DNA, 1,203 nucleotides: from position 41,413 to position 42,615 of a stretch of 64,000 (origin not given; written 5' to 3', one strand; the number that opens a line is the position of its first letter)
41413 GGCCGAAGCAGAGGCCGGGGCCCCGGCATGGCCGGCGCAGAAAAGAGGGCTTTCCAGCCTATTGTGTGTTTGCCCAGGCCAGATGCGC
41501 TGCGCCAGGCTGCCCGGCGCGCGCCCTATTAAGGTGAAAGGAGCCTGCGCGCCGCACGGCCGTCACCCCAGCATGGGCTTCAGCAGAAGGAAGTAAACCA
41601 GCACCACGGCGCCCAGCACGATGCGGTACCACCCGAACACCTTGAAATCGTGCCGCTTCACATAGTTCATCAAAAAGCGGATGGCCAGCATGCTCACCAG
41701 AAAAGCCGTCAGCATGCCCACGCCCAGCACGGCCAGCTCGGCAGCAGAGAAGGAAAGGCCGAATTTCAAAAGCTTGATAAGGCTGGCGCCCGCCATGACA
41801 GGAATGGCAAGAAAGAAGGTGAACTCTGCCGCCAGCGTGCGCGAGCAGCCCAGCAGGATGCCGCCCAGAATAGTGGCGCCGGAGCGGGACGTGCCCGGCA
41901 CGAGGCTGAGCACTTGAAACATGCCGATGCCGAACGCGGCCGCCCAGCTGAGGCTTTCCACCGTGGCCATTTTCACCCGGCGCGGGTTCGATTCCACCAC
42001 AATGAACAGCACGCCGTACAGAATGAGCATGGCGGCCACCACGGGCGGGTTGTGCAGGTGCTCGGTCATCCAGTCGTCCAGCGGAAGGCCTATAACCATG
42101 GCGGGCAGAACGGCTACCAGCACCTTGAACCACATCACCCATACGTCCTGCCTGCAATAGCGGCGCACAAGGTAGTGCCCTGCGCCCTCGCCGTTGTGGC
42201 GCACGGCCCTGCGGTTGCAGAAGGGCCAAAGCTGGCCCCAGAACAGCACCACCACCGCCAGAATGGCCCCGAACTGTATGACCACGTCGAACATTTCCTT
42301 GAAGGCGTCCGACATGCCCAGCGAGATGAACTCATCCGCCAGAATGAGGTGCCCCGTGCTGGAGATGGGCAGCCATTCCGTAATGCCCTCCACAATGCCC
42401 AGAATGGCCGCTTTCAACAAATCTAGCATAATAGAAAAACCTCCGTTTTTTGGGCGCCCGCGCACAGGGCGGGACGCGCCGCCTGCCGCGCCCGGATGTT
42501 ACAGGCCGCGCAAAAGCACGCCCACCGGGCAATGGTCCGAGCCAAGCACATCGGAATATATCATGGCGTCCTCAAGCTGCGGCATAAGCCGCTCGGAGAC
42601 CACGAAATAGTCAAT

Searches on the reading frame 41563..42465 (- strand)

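Call 15: search_protein_families(library=pfam, proteins=[window:41563-42465:-], max_evalue=0.01)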
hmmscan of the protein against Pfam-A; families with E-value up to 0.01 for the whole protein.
window:41563-42465:- (300 aa): 1 family
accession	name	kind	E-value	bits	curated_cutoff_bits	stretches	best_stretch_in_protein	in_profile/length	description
PF02673.24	BacA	-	1.3e-86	291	33.4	1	19-287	1-257/257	Bacitracin resistance protein BacA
